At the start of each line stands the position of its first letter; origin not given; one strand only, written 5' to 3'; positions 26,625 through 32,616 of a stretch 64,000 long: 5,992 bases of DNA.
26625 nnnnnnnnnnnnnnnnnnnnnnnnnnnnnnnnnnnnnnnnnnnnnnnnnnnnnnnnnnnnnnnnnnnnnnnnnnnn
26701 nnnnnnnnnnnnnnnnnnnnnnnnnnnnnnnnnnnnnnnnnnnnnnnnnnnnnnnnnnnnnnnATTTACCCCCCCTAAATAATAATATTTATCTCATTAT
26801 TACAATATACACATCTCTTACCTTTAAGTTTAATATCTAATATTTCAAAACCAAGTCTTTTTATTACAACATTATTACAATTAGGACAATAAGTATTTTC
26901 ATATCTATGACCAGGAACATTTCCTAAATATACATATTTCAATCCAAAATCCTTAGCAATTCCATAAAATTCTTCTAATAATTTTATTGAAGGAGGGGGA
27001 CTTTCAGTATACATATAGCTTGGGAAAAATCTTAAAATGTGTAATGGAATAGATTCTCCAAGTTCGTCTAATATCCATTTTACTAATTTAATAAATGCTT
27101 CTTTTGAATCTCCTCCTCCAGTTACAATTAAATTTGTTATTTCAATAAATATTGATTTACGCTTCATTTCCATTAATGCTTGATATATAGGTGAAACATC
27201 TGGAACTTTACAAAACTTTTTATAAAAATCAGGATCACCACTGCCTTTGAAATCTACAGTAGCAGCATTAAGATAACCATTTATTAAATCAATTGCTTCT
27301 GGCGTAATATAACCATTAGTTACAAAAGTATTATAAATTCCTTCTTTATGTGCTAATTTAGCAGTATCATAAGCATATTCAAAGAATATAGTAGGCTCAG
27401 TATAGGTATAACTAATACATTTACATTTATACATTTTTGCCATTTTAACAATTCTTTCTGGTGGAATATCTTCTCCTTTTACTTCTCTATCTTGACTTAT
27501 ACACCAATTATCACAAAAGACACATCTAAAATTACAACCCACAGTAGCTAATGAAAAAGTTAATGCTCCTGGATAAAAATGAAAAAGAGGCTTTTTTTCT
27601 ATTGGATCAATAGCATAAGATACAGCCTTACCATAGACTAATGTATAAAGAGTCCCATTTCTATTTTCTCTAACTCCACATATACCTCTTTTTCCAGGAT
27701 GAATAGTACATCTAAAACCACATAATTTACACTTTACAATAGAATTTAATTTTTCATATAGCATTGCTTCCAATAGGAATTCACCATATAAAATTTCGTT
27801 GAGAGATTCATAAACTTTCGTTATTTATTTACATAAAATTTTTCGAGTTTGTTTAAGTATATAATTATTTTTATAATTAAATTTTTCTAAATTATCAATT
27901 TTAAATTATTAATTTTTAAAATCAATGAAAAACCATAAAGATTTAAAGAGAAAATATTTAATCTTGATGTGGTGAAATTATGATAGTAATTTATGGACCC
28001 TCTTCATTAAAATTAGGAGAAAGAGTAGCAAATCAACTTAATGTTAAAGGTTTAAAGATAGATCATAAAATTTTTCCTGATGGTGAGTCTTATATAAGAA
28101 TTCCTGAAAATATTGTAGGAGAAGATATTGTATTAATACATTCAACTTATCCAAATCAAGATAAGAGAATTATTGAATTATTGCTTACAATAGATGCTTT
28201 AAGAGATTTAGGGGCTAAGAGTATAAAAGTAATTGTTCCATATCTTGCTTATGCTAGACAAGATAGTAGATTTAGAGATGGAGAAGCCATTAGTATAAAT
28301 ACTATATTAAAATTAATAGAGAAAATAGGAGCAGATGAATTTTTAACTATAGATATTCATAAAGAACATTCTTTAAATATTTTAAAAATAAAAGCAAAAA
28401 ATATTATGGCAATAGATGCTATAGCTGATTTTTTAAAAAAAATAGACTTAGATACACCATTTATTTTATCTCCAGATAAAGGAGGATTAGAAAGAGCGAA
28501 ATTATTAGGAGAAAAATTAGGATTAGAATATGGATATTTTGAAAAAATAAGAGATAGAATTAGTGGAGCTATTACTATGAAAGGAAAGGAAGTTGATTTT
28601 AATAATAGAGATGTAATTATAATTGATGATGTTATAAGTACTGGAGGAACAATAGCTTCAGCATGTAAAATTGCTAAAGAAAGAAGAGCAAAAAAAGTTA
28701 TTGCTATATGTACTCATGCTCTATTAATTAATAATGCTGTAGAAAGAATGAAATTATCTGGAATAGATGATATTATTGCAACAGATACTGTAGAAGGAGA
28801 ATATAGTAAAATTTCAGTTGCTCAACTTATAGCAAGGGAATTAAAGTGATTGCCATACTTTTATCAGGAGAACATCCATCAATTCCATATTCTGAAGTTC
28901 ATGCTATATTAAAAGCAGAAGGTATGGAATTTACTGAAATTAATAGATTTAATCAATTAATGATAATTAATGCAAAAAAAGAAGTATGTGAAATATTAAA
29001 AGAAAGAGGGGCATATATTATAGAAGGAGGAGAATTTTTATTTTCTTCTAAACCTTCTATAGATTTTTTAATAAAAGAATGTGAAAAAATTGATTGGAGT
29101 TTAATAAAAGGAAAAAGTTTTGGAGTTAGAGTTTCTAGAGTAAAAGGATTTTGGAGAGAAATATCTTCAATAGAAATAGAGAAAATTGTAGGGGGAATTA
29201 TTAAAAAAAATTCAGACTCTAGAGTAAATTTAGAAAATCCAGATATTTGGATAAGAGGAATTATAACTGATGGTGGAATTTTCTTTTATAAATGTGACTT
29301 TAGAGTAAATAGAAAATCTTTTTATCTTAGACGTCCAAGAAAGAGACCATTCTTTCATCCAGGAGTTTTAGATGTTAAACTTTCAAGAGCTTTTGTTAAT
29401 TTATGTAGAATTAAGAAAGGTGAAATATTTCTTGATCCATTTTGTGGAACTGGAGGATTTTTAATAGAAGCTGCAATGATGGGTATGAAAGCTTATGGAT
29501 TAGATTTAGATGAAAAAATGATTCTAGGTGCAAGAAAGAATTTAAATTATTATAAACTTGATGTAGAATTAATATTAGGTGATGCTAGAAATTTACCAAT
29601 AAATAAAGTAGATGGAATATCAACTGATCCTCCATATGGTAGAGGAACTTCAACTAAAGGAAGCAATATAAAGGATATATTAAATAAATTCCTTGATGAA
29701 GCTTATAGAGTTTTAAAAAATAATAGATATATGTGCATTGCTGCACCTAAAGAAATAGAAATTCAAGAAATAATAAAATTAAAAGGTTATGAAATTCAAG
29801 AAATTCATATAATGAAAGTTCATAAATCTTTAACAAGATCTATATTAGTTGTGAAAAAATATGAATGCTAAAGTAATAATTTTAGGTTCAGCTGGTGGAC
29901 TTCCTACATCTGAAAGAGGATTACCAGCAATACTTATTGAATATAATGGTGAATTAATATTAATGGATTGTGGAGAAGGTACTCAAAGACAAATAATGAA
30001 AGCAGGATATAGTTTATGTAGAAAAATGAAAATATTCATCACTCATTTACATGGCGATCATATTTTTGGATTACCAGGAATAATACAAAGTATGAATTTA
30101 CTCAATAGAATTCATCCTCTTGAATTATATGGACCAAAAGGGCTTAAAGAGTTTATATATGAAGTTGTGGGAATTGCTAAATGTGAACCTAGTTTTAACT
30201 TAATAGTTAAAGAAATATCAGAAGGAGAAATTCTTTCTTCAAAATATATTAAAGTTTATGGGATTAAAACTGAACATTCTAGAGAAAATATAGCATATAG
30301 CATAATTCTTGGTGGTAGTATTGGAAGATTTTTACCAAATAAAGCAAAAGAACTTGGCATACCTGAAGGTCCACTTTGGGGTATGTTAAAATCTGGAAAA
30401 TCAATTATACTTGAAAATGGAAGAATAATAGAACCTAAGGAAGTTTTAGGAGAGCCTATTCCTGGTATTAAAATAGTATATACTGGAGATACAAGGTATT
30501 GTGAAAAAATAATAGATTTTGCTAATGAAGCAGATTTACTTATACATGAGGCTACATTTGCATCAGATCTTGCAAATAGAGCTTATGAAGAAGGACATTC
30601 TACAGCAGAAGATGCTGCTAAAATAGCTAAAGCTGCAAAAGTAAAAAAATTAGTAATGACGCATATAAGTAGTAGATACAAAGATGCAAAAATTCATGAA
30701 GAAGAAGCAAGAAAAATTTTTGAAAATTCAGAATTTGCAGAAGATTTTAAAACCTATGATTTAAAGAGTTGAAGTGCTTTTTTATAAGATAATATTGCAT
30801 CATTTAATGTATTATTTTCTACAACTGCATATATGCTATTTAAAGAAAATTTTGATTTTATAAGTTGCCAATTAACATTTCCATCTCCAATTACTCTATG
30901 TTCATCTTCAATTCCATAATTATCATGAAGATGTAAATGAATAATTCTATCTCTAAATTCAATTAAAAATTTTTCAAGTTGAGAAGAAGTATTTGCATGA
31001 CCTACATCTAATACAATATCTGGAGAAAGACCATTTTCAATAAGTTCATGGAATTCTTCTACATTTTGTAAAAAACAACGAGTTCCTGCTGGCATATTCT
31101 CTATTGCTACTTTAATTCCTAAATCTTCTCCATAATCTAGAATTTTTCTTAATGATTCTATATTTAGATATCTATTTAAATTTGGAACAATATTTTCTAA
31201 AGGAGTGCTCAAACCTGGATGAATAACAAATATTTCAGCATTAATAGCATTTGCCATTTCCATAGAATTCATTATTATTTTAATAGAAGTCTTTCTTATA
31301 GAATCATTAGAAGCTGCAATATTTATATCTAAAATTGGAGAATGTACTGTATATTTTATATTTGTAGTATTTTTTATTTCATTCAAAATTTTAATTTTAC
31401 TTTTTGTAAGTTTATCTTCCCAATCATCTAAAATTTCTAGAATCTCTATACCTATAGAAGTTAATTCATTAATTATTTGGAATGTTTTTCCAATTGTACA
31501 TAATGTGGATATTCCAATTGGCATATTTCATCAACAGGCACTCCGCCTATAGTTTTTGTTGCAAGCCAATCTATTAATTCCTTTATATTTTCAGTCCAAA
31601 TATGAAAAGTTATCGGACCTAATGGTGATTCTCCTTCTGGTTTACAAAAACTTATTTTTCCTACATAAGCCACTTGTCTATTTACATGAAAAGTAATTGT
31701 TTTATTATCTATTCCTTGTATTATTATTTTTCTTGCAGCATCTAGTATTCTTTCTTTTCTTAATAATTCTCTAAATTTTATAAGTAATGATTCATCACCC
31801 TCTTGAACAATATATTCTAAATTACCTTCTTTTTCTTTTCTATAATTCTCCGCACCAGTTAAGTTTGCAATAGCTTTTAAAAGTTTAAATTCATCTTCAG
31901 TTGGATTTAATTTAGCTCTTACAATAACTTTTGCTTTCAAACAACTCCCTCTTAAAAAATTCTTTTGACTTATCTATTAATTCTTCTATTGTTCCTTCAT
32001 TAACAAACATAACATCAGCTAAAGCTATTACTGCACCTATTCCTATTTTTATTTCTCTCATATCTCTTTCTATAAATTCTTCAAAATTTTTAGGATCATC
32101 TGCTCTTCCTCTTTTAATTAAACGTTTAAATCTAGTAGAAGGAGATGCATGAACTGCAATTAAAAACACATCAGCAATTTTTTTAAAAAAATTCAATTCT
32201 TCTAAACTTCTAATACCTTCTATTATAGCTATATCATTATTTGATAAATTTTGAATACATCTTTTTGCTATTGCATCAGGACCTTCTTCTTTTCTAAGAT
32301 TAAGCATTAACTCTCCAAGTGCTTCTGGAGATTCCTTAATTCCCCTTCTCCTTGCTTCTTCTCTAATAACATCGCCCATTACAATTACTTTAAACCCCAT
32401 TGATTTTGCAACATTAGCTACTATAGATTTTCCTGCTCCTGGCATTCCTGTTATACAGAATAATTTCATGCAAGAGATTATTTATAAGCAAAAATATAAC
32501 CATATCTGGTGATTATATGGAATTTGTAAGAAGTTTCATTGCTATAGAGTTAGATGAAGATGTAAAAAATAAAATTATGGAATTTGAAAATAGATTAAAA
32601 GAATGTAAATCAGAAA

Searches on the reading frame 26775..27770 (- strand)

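Call 75: search_protein_families(library=ncbifam, proteins=[window:26775-27770:-], max_evalue=0.00001)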
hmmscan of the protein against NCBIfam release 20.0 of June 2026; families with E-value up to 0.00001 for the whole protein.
window:26775-27770:- (331 aa): 3 families
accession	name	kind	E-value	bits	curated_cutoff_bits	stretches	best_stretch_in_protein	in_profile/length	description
TIGR04337.1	AmmeMemoSam_rS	hypoth_equivalog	2.4e-86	289.8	220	1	10-327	10-329/349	AmmeMemoRadiSam system radical SAM enzyme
TIGR02495.1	NrdG2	equivalog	1.7e-09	37.3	131.15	1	66-233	13-180/193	anaerobic ribonucleoside-triphosphate reductase activating protein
TIGR02493.1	PFLA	equivalog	1.8e-09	37.3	231.75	1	72-233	18-183/235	pyruvate formate-lyase-activating protein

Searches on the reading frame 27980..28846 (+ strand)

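Call 75: search_protein_families(library=ncbifam, proteins=[window:27980-28846:+], max_evalue=0.00001)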
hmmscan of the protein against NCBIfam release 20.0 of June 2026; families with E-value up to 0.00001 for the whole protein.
window:27980-28846:+ (289 aa): 13 families
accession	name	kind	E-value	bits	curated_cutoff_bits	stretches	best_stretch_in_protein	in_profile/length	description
NF002095.0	PRK00934.1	equivalog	3.5e-96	321.7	296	1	1-288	1-284/287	ribose-phosphate diphosphokinase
TIGR01251.1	ribP_PPkin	subfamily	8e-90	300.9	113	1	1-288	1-295/309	ribose-phosphate diphosphokinase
NF002320.0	PRK01259.1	subfamily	1.7e-60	205.1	297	1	2-276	8-281/316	ribose-phosphate diphosphokinase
NF005537.0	PRK07199.1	subfamily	2.3e-54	184.5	322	1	6-288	8-290/301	ribose-phosphate diphosphokinase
NF002844.0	PRK03092.1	equivalog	6.1e-52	176.9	438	1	2-275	13-289/326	ribose-phosphate diphosphokinase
NF002618.0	PRK02269.1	equivalog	3e-45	155.2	460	1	8-274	13-282/321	ribose-phosphate diphosphokinase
NF001815.0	PRK00553.1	equivalog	1e-43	149.7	484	1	9-258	18-267/332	ribose-phosphate pyrophosphokinase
NF002758.0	PRK02812.1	equivalog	1.9e-43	148.9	518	1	3-272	24-293/330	ribose-phosphate pyrophosphokinase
NF003428.0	PRK04923.1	equivalog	2.9e-42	144.9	536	1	2-272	8-280/319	ribose-phosphate diphosphokinase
NF002686.0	PRK02458.1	equivalog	6.2e-39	134.3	506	1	8-276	17-285/323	ribose-phosphate diphosphokinase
NF005299.0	PRK06827.1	subfamily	1.2e-30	106.5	327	1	60-257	105-312/383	phosphoribosylpyrophosphate synthetase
NF002620.0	PRK02277.1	subfamily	6.4e-07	29.2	115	1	104-243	30-175/201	orotate phosphoribosyltransferase-like protein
NF002636.0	PRK02304.1-5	equivalog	1e-06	28.4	125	1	196-245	105-153/176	adenine phosphoribosyltransferase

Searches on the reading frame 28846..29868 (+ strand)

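Call 75: search_protein_families(library=ncbifam, proteins=[window:28846-29868:+], max_evalue=0.00001)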
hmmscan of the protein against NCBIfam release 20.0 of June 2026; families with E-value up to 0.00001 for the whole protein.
window:28846-29868:+ (341 aa): 11 families
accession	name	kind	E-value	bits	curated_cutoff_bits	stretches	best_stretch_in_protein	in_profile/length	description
TIGR01177.1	TIGR01177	hypoth_equivalog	2.4e-92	309.8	316.55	1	3-336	2-330/330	TIGR01177 family methyltransferase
NF040721.1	Trm14_Arch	equivalog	1.1e-31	110.3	280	2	71-214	70-214/370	tRNA (guanine(6)-N2)-methyltransferase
NF040850.1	Trm14_Thcoccales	equivalog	1.1e-21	77.2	480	1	88-335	117-363/365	tRNA (guanine(6)-N2)-methyltransferase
NF033398.1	rRNA_meth_EmtA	equivalog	3.6e-12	46.3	625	1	92-298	93-294/336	EmtA family 23S rRNA (guanine(2470)) methyltransferase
NF001244.0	PRK00216.1-5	equivalog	1.4e-07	31.1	216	1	181-298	38-153/236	bifunctional demethylmenaquinone methyltransferase/2-methoxy-6-polyprenyl-1,4-benzoquinol methylase UbiE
NF001556.0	PRK00377.1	equivalog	2.5e-07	30.7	238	1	187-330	36-180/198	cobalt-precorrin-6Y C(15)-methyltransferase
TIGR01934.1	MenG_MenH_UbiE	subfamily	3.3e-07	29.8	158.35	1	180-304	28-147/223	ubiquinone/menaquinone biosynthesis methyltransferase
NF008748.0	PRK11783.1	equivalog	4e-07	28.6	466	1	75-214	74-215/704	bifunctional 23S rRNA (guanine(2069)-N(7))-methyltransferase RlmK/23S rRNA (guanine(2445)-N(2))-methyltransferase RlmL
TIGR00342.1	TIGR00342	equivalog_domain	4.2e-07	29.4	264.5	1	32-150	39-159/373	tRNA uracil 4-sulfurtransferase ThiI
NF045667.1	MTase_DVU1556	equivalog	4.2e-06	26.4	155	0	171-253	4-81/213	DVU_1556 family methyltransferase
NF008823.0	PRK11873.1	subfamily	5.6e-06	26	263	0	186-254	72-144/272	arsenite methyltransferase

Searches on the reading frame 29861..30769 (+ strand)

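Call 75: search_protein_families(library=ncbifam, proteins=[window:29861-30769:+], max_evalue=0.00001)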
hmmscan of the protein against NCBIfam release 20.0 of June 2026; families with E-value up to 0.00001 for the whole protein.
window:29861-30769:+ (303 aa): 13 families
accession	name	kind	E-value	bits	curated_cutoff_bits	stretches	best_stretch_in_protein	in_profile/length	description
TIGR02651.1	RNase_Z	equivalog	6.5e-105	350.5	292.95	1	4-300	1-301/302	ribonuclease Z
NF000801.0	PRK00055.1-3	equivalog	1.6e-103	346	252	1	4-302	3-304/307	ribonuclease Z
NF000800.0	PRK00055.1-1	equivalog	2.8e-78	263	398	1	5-300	3-304/305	ribonuclease Z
TIGR02649.1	true_RNase_BN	exception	6.3e-68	229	563.7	1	5-300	2-303/304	ribonuclease BN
NF000805.0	PRK00055.2-3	equivalog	2.6e-56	191.1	416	1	4-290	5-288/307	ribonuclease Z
NF000804.0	PRK00055.2-1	equivalog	3.6e-46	157.7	402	1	4-301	5-299/306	ribonuclease Z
NF002558.0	PRK02126.1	subfamily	2e-24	86.2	315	2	200-293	240-338/345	ribonuclease Z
NF041257.1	GntH_guanitoxin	equivalog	1.4e-23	83.4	333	2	4-96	14-110/374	guanitoxin biosynthesis MBL fold metallo-hydrolase GntH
NF041851.1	cyc_nuc_deg_phdiest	equivalog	5.6e-23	81.6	400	2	202-288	155-239/253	cyclic nucleotide-degrading phosphodiesterase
NF000806.0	PRK00055.2-4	equivalog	2.4e-16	59.8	363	1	5-100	4-102/280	ribonuclease Z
TIGR02650.1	RNase_Z_T_toga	equivalog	3.9e-15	55.8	507.05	1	23-124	11-113/277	ribonuclease Z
NF011436.0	PRK14866.1-3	equivalog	7.3e-09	34.9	612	1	156-205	380-428/435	hypothetical protein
NF038231.1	MBL_Geo_Pelo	equivalog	5.5e-06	26.1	360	0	17-74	30-85/250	GPMC system MBL fold metallohydrolase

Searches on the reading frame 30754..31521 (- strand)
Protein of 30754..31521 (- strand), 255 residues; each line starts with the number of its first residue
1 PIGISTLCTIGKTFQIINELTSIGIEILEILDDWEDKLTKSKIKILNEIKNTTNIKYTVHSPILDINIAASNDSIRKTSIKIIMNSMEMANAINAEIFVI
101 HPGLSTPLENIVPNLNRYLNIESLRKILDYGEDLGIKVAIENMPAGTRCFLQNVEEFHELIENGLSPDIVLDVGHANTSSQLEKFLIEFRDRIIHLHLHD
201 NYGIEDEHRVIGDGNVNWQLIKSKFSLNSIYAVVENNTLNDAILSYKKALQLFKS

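Call 4: search_protein_families(library=pfam, proteins=[window:30754-31521:-], max_evalue=0.01)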
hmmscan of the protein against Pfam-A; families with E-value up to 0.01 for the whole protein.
window:30754-31521:- (255 aa): 1 family
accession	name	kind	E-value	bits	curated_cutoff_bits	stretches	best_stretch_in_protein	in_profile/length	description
PF01261.30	AP_endonuc_2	-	8.8e-31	107.9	31.1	1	21-224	5-215/249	Xylose isomerase-like TIM barrel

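Call 5: search_protein_families(library=ncbifam, proteins=[window:30754-31521:-], max_evalue=0.01)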
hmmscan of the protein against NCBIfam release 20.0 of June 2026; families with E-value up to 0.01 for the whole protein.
window:30754-31521:- (255 aa): 9 families
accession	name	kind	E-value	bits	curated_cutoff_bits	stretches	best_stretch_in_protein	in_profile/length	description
NF041277.1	coba_remo_CbiR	equivalog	1.3e-16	60.9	105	1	20-209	25-204/249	cobamide remodeling phosphodiesterase CbiR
NF007360.0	PRK09856.1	equivalog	3.6e-12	46.4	305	1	42-219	51-229/276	fructoselysine 3-epimerase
NF002198.0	PRK01060.1-3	equivalog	1.5e-10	41.1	244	1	40-180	38-172/253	deoxyribonuclease IV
NF051856.1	PsicseEpim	equivalog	3.7e-09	36.8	300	1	14-223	19-230/287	D-psicose 3-epimerase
NF041099.2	keto_glucon_epim_IolO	equivalog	3.7e-08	33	300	1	66-201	78-214/269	5-keto-L-gluconate epimerase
TIGR00587.1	nfo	subfamily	5e-08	32.5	129.65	1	40-163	49-166/279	deoxyribonuclease IV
NF002196.0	PRK01060.1-1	equivalog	3.1e-06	26.7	333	1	44-189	52-201/297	deoxyribonuclease IV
NF009688.0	PRK13209.1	subfamily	0.00011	21.3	317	1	54-220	72-236/286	L-ribulose-5-phosphate 3-epimerase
TIGR04379.1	myo_inos_iolE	equivalog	0.0083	15.7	290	0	122-200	133-211/290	myo-inosose-2 dehydratase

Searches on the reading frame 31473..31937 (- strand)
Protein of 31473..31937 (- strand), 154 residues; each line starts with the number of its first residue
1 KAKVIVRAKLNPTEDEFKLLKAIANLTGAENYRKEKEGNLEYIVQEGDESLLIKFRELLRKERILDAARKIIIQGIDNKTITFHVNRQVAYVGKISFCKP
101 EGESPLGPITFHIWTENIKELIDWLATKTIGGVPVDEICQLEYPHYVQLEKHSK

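Call 4: search_protein_families(library=pfam, proteins=[window:31473-31937:-], max_evalue=0.01)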
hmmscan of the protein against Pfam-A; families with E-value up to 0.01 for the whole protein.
window:31473-31937:- (154 aa): 2 families
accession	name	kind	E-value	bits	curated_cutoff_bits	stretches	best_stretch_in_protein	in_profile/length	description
PF01877.22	RNA_binding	-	9.9e-10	39.2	26.9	1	3-101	1-111/120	RNA binding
PF20759.2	DUF6835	-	0.00074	20.4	27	0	112-126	44-58/64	Domain of unknown function (DUF6835)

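Call 5: search_protein_families(library=ncbifam, proteins=[window:31473-31937:-], max_evalue=0.01)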
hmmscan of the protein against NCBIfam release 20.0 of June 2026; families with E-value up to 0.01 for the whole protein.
window:31473-31937:- (154 aa): 1 family
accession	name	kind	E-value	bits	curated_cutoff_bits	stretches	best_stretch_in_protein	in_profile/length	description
NF001687.0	PRK00447.1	equivalog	1.1e-44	151.8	149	1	2-137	3-139/145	hypothetical protein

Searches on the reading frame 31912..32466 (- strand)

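Call 4: search_protein_families(library=pfam, proteins=[window:31912-32466:-], max_evalue=0.01)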
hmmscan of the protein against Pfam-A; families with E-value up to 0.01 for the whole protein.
window:31912-32466:- (184 aa): 4 families
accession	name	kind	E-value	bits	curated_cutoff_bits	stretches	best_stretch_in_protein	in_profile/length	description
PF13207.12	AAA_17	-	9.5e-20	71.7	27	1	6-129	1-133/136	AAA domain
PF13238.12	AAA_18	-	9.8e-13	49.1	29.4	1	4-124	2-116/128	AAA domain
PF01121.26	CoaE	-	0.00059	20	27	0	4-42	4-41/180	Dephospho-CoA kinase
PF13671.12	AAA_33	-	0.0028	18.4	27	0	2-127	1-127/143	AAA domain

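Call 5: search_protein_families(library=ncbifam, proteins=[window:31912-32466:-], max_evalue=0.01)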
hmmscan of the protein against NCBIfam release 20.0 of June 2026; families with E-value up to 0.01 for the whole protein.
window:31912-32466:- (184 aa): 13 families
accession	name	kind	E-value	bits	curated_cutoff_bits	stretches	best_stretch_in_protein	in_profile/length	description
NF006226.0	PRK08356.1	equivalog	9.6e-14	51.6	189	1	48-172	65-191/195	hypothetical protein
TIGR02173.1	cyt_kin_arch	equivalog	2.2e-08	34.3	102.1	1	4-140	4-131/169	(d)CMP kinase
NF041025.1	antiphage_deaminase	equivalog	7.4e-08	31.7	400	1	26-169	63-204/437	anti-phage dCTP deaminase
NF003122.0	PRK04040.1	equivalog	4.1e-05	23.2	155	1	3-82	5-85/189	adenylate kinase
NF002879.0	PRK03333.1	equivalog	4.7e-05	22.6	215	0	5-42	6-42/395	dephospho-CoA kinase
TIGR01359.1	UMP_CMP_kin_fam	subfamily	0.00051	20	207.6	1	5-124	4-135/185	UMP-CMP kinase family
TIGR01360.1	aden_kin_iso1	equivalog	0.00087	19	284.1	1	2-138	5-147/188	adenylate kinase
TIGR00152.1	TIGR00152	equivalog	0.002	18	65.55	0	4-36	3-36/188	dephospho-CoA kinase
TIGR01351.1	adk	subfamily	0.0023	17.6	168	1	4-41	3-41/212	adenylate kinase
NF005115.0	PRK06547.1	equivalog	0.0026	17.2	173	1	5-132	20-146/172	hypothetical protein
NF003012.0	PRK03839.1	equivalog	0.0029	17.6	152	1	4-45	4-46/180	putative kinase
NF002700.0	PRK02496.1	equivalog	0.003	17.3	262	0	5-126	6-135/184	adenylate kinase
NF008995.0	PRK12338.1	equivalog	0.0054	16.2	434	0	4-39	8-44/319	hypothetical protein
